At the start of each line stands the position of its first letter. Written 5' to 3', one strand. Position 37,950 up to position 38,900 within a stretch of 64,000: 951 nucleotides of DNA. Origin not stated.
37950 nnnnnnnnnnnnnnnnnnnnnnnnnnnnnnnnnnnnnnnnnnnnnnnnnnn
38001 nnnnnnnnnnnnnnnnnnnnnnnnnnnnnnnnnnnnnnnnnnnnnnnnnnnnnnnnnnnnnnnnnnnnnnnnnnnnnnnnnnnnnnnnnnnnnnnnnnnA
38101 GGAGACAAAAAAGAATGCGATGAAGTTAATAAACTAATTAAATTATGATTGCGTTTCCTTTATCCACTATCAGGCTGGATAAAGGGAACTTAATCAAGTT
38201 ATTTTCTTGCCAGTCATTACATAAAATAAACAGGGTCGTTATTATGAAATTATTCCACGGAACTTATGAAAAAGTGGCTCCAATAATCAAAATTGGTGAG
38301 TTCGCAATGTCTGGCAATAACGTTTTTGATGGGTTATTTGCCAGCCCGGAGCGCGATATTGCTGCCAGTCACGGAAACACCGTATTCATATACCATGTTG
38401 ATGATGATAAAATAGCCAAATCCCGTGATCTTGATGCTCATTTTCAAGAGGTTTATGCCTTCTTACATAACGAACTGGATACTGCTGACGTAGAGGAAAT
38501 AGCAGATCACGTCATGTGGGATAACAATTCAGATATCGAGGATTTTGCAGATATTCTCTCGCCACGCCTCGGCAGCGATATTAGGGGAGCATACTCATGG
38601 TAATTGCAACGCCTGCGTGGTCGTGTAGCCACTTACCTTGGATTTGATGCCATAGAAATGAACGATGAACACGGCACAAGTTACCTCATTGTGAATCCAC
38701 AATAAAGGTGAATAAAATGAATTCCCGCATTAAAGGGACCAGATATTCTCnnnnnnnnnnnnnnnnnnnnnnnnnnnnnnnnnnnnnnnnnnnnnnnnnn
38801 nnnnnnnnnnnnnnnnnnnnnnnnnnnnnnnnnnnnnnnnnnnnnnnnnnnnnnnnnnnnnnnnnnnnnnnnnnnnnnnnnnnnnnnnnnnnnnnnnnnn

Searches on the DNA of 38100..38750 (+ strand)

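Call 4: search_dna_similar(query=window:38100-38750:+, collection=plasmids, mode=near, max_rows=25)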
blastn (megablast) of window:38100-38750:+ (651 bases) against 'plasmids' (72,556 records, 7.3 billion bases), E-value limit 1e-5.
Records with a match: 1635; places in all: 1650; records where one place covers at least 80% of the query: 243.
Best place of each record, by identity: >=99% 8; 95-99% 192; 90-95% 1293; 80-90% 142.
By first word of the organism name: Escherichia 851; Klebsiella 537; Shigella 173; Salmonella 49; Citrobacter 12; Enterobacter 8; uncultured 3; Cronobacter 1; Morganella 1.
By predicted mobility (MOB-suite, as given by PLSDB): conjugative 1294; mobilizable 279; non-mobilizable 62.
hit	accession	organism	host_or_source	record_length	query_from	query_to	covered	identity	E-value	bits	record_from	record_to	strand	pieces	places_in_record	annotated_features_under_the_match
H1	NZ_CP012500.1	Escherichia coli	food,lettuce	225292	1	651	100%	100.0%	0e+0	1203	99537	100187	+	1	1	hypothetical protein | plasmid partitioning/stability family protein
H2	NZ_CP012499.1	Escherichia coli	food,ground beef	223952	1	651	100%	100.0%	0e+0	1203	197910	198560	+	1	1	hypothetical protein | plasmid partitioning/stability family protein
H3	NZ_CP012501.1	Escherichia coli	Homo sapiens,bagged lettuce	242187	1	651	100%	99.7%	0e+0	1194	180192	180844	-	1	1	hypothetical protein | plasmid partitioning/stability family protein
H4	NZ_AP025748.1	Escherichia sp. HH091_1A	Bos taurus,feces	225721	1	651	100%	99.7%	0e+0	1194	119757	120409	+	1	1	hypothetical protein | plasmid partitioning/stability family protein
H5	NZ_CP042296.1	Escherichia coli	crow,cell culture,cloacal swab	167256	1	651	100%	99.5%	0e+0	1188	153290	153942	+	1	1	hypothetical protein | plasmid partitioning/stability family protein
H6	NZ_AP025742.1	Escherichia sp. 10290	Homo sapiens,feces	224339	1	651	100%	99.5%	0e+0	1188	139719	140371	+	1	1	hypothetical protein | plasmid partitioning/stability family protein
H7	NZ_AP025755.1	Escherichia sp. KS167_9B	Bos taurus,feces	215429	1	651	100%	99.5%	0e+0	1188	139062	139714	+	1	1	hypothetical protein | plasmid partitioning/stability family protein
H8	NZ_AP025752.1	Escherichia sp. HH154_1D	Bos taurus,feces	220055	1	651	100%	99.5%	0e+0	1188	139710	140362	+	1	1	hypothetical protein | plasmid partitioning/stability family protein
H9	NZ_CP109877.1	Escherichia coli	Homo sapiens,urine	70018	3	651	100%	93.1%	0e+0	953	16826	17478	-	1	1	hypothetical protein | plasmid partitioning/stability family protein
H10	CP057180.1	Escherichia coli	culture,Pooled pig faecal samples ...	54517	3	651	100%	93.0%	0e+0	948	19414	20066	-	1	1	hypothetical protein | plasmid partitioning/stability family protein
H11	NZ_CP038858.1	Escherichia coli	pig,Single colony culture,feces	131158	3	651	100%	92.8%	0e+0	942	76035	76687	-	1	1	hypothetical protein | plasmid partitioning/stability family protein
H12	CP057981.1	Escherichia coli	culture,Pooled sheep faecal samples ...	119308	1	631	97%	95.3%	0e+0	996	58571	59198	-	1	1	hypothetical protein | plasmid partitioning/stability family protein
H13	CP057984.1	Escherichia coli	culture,Pooled sheep faecal samples ...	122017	1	631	97%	95.3%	0e+0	996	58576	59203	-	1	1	hypothetical protein | plasmid partitioning/stability family protein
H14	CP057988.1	Escherichia coli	culture,Pooled sheep faecal samples ...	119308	1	631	97%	95.3%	0e+0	996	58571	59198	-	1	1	hypothetical protein | plasmid partitioning/stability family protein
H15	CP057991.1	Escherichia coli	culture,Pooled sheep faecal samples ...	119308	1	631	97%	95.3%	0e+0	996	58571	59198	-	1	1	hypothetical protein | plasmid partitioning/stability family protein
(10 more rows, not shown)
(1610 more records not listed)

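Call 5: get_annotated_region(hit=H1, flank=6000)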
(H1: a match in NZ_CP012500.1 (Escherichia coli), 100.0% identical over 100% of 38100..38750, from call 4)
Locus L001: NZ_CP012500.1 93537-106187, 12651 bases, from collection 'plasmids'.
description: Escherichia coli strain 09-00049 plasmid pCFSAN004180G, complete sequence
organism: Escherichia coli (NCBI taxid 562)
taxonomy: Bacteria; Pseudomonadota; Gammaproteobacteria; Enterobacterales; Enterobacteriaceae; Escherichia; Escherichia coli
host: -; source: food,lettuce; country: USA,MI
typing (MOB-suite, as given by PLSDB): conjugative; replicon IncFIA,IncFIB; relaxase MOBF,MOBP; mating-pair formation MPF_F
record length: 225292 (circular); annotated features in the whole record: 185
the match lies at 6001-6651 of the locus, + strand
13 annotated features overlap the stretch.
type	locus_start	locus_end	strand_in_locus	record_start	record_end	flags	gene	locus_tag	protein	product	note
CDS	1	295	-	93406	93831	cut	-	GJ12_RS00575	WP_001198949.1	antirestriction protein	-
CDS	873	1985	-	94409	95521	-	-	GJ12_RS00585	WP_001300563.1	IS4-like element IS421 family transposase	GO:0006313 - DNA transposition [Evidence IEA]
CDS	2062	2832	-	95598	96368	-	-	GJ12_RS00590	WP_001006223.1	hypothetical protein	-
CDS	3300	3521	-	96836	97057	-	-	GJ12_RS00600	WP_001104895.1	hypothetical protein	-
CDS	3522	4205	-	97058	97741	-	-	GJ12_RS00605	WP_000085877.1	DNA methylase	-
CDS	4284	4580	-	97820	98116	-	-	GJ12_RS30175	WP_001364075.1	hypothetical protein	-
CDS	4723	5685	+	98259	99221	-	parM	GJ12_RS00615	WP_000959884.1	plasmid segregation protein ParM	-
CDS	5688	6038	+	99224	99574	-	-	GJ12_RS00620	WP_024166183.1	plasmid partitioning/stability family protein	-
CDS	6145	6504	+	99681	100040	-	-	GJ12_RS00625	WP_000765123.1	hypothetical protein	-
CDS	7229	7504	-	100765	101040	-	-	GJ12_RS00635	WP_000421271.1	type II toxin-antitoxin system RelE/ParE family toxin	GO:0030541 - plasmid partitioning [Evidence IEA]; GO:0051290 - protein heterotetramerization [Evidence IEA]; GO:0009432 ...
CDS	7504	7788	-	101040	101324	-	-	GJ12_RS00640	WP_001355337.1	ribbon-helix-helix protein, CopG family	GO:0006355 - regulation of DNA-templated transcription [Evidence IEA]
CDS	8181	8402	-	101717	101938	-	-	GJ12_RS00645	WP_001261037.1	MarR family transcriptional regulator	GO:0006355 - regulation of DNA-templated transcription [Evidence IEA]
CDS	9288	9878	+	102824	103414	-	-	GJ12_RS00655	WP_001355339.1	hypothetical protein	-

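Call 6: get_annotated_region(hit=H5, flank=3000)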
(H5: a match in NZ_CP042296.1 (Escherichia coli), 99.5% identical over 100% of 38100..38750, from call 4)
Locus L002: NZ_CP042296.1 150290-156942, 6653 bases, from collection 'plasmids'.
description: Escherichia coli strain RM9088 plasmid p1RM9088, complete sequence
organism: Escherichia coli (NCBI taxid 562)
taxonomy: Bacteria; Pseudomonadota; Gammaproteobacteria; Enterobacterales; Enterobacteriaceae; Escherichia; Escherichia coli
host: -; source: crow,cell culture,cloacal swab; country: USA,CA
typing (MOB-suite, as given by PLSDB): conjugative; replicon IncFIA,IncFIB; relaxase MOBF,MOBP; mating-pair formation MPF_Unknown
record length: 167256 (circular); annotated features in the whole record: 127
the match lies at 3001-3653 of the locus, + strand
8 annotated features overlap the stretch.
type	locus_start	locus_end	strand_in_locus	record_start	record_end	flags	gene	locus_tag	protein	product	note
CDS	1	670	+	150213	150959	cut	istB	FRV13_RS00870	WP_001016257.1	IS21-like element ISEc12 family helper ATPase IstB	-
CDS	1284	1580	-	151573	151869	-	-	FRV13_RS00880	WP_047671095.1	hypothetical protein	-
CDS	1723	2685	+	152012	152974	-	parM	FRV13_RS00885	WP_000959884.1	plasmid segregation protein ParM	-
CDS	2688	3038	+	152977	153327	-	-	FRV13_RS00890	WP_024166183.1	plasmid partitioning/stability family protein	-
CDS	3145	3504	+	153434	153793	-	-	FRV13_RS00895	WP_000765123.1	hypothetical protein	-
CDS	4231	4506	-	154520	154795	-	-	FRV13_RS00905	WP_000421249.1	type II toxin-antitoxin system RelE/ParE family toxin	GO:0030541 - plasmid partitioning [Evidence IEA]; GO:0051290 - protein heterotetramerization [Evidence IEA]; GO:0009432 ...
CDS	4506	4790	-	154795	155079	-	-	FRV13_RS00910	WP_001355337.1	ribbon-helix-helix protein, CopG family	GO:0006355 - regulation of DNA-templated transcription [Evidence IEA]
CDS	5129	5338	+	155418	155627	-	-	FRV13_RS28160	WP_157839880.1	hypothetical protein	-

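Call 7: get_annotated_region(hit=H9, flank=3000)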
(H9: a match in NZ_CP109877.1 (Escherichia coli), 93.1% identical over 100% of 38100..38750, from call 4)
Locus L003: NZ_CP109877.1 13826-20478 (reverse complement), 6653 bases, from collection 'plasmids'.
description: Escherichia coli strain EC488 plasmid pEC488-3, complete sequence
organism: Escherichia coli (NCBI taxid 562)
taxonomy: Bacteria; Pseudomonadota; Gammaproteobacteria; Enterobacterales; Enterobacteriaceae; Escherichia; Escherichia coli
host: -; source: Homo sapiens,urine; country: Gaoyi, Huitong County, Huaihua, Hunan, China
typing (MOB-suite, as given by PLSDB): conjugative; replicon Col8282,IncFIA,IncFIC,rep_cluster_1778; relaxase MOBF; mating-pair formation MPF_F
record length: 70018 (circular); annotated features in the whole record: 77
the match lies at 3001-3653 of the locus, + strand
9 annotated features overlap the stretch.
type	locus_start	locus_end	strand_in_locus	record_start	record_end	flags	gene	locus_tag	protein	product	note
CDS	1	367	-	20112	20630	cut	-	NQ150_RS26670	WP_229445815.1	DUF1380 family protein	-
CDS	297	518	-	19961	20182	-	-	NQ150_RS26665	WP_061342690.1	hypothetical protein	-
CDS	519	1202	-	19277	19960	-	-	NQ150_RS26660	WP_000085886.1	DNA methylase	-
CDS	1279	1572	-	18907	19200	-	-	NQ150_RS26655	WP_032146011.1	hypothetical protein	-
CDS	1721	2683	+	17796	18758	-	parM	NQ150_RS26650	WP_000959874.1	plasmid segregation protein ParM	-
CDS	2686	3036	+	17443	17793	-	-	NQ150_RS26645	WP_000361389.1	plasmid partitioning/stability family protein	-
CDS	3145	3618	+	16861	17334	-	-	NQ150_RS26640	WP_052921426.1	hypothetical protein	-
CDS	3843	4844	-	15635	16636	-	-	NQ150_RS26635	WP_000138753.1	DUF4238 domain-containing protein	-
CDS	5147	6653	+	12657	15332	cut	ppl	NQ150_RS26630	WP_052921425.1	anti-phage protein Ppl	GO:0051607 - defense response to virus [Evidence IEA]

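Call 23: search_dna_similar(query=window:38586-38630:+, collection=plasmids, mode=near, max_rows=40, max_evalue=0.001)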
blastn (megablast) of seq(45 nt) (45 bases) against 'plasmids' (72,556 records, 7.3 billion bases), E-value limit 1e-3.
Records with a match: 246; places in all: 249; records where one place covers at least 80% of the query: 246.
Best place of each record, by identity: >=99% 8; 95-99% 238.
By first word of the organism name: Escherichia 166; Klebsiella 64; Salmonella 12; Citrobacter 2; uncultured 1; Enterobacter 1.
By predicted mobility (MOB-suite, as given by PLSDB): conjugative 236; non-mobilizable 6; mobilizable 4.
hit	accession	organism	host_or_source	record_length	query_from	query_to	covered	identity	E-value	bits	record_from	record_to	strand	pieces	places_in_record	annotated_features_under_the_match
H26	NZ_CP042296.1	Escherichia coli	crow,cell culture,cloacal swab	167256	1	45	100%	100.0%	6e-15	84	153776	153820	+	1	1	hypothetical protein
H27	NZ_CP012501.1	Escherichia coli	Homo sapiens,bagged lettuce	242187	1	45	100%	100.0%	6e-15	84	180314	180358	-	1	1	hypothetical protein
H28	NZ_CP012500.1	Escherichia coli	food,lettuce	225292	1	45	100%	100.0%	6e-15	84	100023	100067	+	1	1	hypothetical protein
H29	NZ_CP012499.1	Escherichia coli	food,ground beef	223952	1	45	100%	100.0%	6e-15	84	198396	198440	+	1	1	hypothetical protein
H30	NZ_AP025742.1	Escherichia sp. 10290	Homo sapiens,feces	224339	1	45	100%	100.0%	6e-15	84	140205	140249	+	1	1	hypothetical protein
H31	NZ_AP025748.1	Escherichia sp. HH091_1A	Bos taurus,feces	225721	1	45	100%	100.0%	6e-15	84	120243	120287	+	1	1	hypothetical protein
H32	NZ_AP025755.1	Escherichia sp. KS167_9B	Bos taurus,feces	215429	1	45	100%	100.0%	6e-15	84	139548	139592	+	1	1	hypothetical protein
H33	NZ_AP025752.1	Escherichia sp. HH154_1D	Bos taurus,feces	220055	1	45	100%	100.0%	6e-15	84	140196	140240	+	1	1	hypothetical protein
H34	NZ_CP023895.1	Escherichia coli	Homo sapiens,rectal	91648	1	45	100%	97.8%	3e-13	79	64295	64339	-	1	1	hypothetical protein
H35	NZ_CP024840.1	Klebsiella pneumoniae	Homo sapiens,Bronchial washing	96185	1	45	100%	97.8%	3e-13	79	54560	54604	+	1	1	hypothetical protein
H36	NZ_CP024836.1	Klebsiella pneumoniae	Homo sapiens,Peritoneal fluid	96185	1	45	100%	97.8%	3e-13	79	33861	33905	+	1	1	hypothetical protein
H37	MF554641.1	uncultured bacterium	-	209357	1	45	100%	97.8%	3e-13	79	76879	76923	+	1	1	none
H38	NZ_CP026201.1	Escherichia coli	Homo sapiens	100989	1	45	100%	97.8%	3e-13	79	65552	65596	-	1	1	hypothetical protein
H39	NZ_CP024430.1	Klebsiella pneumoniae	Homo sapiens,Trachaeal secretion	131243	1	45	100%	97.8%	3e-13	79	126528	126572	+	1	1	hypothetical protein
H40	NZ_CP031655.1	Escherichia coli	dog,foreleg infected wound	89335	1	45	100%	97.8%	3e-13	79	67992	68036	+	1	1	hypothetical protein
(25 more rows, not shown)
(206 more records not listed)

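Call 37: search_dna_similar(query=window:38244-38706:+, collection=ecoli_genomes, mode=near, max_rows=40, rows=spread)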
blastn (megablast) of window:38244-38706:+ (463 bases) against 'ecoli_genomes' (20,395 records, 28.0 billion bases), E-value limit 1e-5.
Records with a match: 307; places in all: 314; records where one place covers at least 80% of the query: 114.
Genomes with a match: 303 of 5426; with a place that covers at least 80% of the query: 113. Places per genome that has any: lowest 1, median 1, highest 4. On chromosomes: 1 places; on plasmids: 313.
Best place of each record, by identity: >=99% 16; 95-99% 191; 90-95% 64; 80-90% 36.
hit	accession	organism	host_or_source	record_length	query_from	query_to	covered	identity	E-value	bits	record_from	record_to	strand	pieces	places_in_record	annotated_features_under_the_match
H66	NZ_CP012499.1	Escherichia coli strain GB089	ground beef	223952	1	463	100%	100.0%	0e+0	856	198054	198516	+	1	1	hypothetical protein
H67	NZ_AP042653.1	Escherichia coli strain OkiPb01708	bovine feces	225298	1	463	100%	100.0%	0e+0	856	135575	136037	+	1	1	AcrIF11 family anti-CRISPR ADP-ribosyltransferase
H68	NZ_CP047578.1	Escherichia coli strain 94EC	Homo sapiens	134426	1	459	99%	94.6%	0e+0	710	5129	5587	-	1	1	hypothetical protein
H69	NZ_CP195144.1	Escherichia coli strain A10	Water sample from the Juan Diaz River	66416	1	459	99%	94.6%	0e+0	710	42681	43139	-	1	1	hypothetical protein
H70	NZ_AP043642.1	Escherichia coli strain AST81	Homo sapiens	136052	37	459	91%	96.2%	0e+0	693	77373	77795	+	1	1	AcrIF11 family anti-CRISPR ADP-ribosyltransferase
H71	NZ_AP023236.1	Escherichia coli strain YJ6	Homo sapiens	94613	37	459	91%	95.7%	0e+0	682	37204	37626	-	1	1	hypothetical protein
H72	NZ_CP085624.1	Escherichia coli strain EC71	Homo sapiens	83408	37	459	91%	95.7%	0e+0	682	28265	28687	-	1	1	hypothetical protein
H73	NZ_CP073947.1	Escherichia coli strain MB51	Poultry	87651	37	459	91%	95.7%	0e+0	682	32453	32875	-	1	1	AcrIF11 family anti-CRISPR ADP-ribosyltransferase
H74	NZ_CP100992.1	Escherichia coli strain ET210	Hoplobatrachus rugulosus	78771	37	459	91%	95.7%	0e+0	682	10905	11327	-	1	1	hypothetical protein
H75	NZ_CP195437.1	Escherichia coli strain 23AR0762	Homo sapiens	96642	37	459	91%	95.7%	0e+0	682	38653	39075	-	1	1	hypothetical protein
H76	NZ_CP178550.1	Escherichia coli strain WWCOL-256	wastewater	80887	37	459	91%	95.7%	0e+0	682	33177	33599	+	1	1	hypothetical protein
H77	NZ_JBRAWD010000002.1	Escherichia coli strain 18AR0366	Homo sapiens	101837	37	459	91%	95.7%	0e+0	682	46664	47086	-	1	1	AcrIF11 family anti-CRISPR ADP-ribosyltransferase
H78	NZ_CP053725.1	Escherichia coli strain CP66-6_Sichuan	pig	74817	37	459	91%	95.5%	0e+0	676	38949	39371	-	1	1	hypothetical protein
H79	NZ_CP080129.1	Escherichia coli strain PK8568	chicken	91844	37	459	91%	95.5%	0e+0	676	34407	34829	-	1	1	hypothetical protein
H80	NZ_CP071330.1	Escherichia coli strain 4114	missing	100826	37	459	91%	95.5%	0e+0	676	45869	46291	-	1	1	hypothetical protein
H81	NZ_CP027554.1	Escherichia coli strain 2013C-3513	Homo sapiens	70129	1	336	73%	94.0%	2e-141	510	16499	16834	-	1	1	hypothetical protein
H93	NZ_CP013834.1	Escherichia coli strain JJ2434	Homo sapiens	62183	1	111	24%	96.4%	5e-43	183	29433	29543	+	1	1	none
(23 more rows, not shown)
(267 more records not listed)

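Call 38: get_annotated_region(hit=H67, flank=2500)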
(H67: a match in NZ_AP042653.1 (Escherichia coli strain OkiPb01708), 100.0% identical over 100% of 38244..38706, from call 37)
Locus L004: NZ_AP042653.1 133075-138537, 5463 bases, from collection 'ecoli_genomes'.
description: Escherichia coli strain OkiPb01708 plasmid pOkiPb01708_1, complete sequence
organism: Escherichia coli strain OkiPb01708 (NCBI taxid 562)
replicon: plasmid pOkiPb01708_1; assembly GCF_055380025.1
host: -; source: bovine feces; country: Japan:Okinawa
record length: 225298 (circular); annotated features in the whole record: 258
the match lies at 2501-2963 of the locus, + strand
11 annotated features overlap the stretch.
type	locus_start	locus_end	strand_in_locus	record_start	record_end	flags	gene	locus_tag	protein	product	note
CDS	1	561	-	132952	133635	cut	-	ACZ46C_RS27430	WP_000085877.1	DNA methylase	-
CDS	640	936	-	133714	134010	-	-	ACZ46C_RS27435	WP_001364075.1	hypothetical protein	-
CDS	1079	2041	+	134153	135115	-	parM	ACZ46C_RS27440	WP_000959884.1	plasmid segregation protein ParM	-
CDS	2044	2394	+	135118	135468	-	-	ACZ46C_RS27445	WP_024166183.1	plasmid partitioning/stability family protein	-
CDS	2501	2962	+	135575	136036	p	-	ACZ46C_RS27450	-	AcrIF11 family anti-CRISPR ADP-ribosyltransferase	internal stop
CDS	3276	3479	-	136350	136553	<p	-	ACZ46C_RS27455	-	hypothetical protein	incomplete; partial in the middle of a contig; missing C-terminus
CDS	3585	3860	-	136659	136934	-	-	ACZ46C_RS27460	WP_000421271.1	type II toxin-antitoxin system RelE/ParE family toxin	-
CDS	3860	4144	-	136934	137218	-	-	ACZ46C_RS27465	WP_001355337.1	CopG family ribbon-helix-helix protein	-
CDS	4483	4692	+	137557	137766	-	-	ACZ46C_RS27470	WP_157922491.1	hypothetical protein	-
CDS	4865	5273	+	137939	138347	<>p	-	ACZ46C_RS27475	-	hypothetical protein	frameshifted; incomplete; partial in the middle of a contig; missing N-terminus and C-terminus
CDS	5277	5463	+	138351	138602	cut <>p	-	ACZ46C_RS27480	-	integrase core domain-containing protein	incomplete; partial in the middle of a contig; missing N-terminus and C-terminus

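Call 39: get_annotated_region(hit=H70, flank=2500)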
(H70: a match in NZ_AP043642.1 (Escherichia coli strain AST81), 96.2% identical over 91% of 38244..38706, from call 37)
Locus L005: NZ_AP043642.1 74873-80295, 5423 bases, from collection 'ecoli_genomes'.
description: Escherichia coli strain AST81 plasmid pAST81_1, complete sequence
organism: Escherichia coli strain AST81 (NCBI taxid 562)
replicon: plasmid pAST81_1; assembly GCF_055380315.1
host: Homo sapiens; source: -; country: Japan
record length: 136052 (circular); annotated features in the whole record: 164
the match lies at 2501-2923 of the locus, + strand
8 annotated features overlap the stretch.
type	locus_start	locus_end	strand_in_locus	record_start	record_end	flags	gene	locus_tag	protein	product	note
CDS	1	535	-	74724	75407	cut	-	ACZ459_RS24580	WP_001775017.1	DNA methylase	-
CDS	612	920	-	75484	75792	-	-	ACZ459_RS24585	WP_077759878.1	hypothetical protein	-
CDS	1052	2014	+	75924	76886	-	parM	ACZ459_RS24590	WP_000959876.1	plasmid segregation protein ParM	-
CDS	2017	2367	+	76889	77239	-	-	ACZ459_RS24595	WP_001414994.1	plasmid partitioning/stability family protein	-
CDS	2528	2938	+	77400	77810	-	-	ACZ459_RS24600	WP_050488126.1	AcrIF11 family anti-CRISPR ADP-ribosyltransferase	-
CDS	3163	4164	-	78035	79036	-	-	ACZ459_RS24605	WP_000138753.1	DUF4238 domain-containing protein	-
CDS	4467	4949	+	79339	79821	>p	-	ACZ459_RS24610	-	PHP domain-containing protein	incomplete; partial in the middle of a contig; missing C-terminus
CDS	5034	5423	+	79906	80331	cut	tnpA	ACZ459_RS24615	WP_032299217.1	IS66-like element accessory protein TnpA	-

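Call 47: get_annotated_region(hit=H68, flank=1500)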
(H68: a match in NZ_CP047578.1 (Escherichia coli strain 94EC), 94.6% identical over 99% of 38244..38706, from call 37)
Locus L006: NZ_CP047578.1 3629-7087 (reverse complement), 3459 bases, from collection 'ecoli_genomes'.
description: Escherichia coli strain 94EC plasmid p94EC-2, complete sequence
organism: Escherichia coli strain 94EC (NCBI taxid 562)
replicon: plasmid p94EC-2; assembly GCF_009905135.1
host: Homo sapiens; source: feces; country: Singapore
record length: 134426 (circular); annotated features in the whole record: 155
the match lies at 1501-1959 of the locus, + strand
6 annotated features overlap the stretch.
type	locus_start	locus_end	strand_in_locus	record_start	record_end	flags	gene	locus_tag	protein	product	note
CDS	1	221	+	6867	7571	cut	-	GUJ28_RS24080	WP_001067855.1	IS6-like element IS26 family transposase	-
CDS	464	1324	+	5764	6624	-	-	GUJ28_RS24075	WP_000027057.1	broad-spectrum class A beta-lactamase TEM-1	-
CDS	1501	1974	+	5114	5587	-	-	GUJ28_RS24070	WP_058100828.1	hypothetical protein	-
CDS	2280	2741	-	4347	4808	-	-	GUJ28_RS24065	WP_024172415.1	hypothetical protein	-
CDS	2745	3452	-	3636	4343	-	-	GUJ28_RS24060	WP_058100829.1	hypothetical protein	-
CDS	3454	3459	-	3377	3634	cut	-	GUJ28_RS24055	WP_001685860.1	hypothetical protein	-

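Call 48: get_annotated_region(hit=H81, flank=1500)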
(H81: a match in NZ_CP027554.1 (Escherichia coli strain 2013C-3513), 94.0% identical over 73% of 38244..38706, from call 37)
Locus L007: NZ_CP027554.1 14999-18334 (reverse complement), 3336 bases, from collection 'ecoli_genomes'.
description: Escherichia coli strain 2013C-3513 plasmid unnamed1
organism: Escherichia coli strain 2013C-3513 (NCBI taxid 562)
replicon: plasmid unnamed1; assembly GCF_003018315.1
host: Homo sapiens; source: missing; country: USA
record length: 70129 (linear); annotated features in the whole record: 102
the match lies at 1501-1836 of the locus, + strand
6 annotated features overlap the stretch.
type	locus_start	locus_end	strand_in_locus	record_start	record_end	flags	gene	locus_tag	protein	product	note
CDS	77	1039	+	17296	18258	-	parM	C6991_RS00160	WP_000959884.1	plasmid segregation protein ParM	-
CDS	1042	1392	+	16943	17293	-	-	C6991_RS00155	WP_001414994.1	plasmid partitioning/stability family protein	-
CDS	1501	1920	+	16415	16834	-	-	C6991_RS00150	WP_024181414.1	hypothetical protein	-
CDS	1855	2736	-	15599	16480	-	-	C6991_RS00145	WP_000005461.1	hypothetical protein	-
CDS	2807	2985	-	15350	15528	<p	-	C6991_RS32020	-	type II toxin-antitoxin system RelE/ParE family toxin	frameshifted; incomplete; partial in the middle of a contig; missing N-terminus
CDS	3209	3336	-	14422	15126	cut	-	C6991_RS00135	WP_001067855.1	IS6-like element IS26 family transposase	-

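Call 49: get_annotated_region(hit=H93, flank=1500)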
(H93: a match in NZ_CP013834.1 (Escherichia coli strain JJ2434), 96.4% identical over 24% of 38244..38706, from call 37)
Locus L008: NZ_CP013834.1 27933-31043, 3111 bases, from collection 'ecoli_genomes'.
description: Escherichia coli strain JJ2434 plasmid pJJ2434_2, complete sequence
organism: Escherichia coli strain JJ2434 (NCBI taxid 562)
replicon: plasmid pJJ2434_2; assembly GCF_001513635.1
host: Homo sapiens; source: missing; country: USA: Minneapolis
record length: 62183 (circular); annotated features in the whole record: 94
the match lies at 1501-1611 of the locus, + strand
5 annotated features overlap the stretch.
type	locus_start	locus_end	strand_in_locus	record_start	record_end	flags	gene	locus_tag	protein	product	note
CDS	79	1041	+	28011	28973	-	parM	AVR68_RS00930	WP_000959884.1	plasmid segregation protein ParM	-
CDS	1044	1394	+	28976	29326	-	-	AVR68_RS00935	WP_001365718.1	plasmid partitioning/stability family protein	-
CDS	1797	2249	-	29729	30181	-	-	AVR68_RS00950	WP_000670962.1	acyltransferase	-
CDS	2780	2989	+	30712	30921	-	-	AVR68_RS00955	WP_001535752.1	microcin B17 family TOMM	-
CDS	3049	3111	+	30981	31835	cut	-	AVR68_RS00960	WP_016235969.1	McbB family protein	-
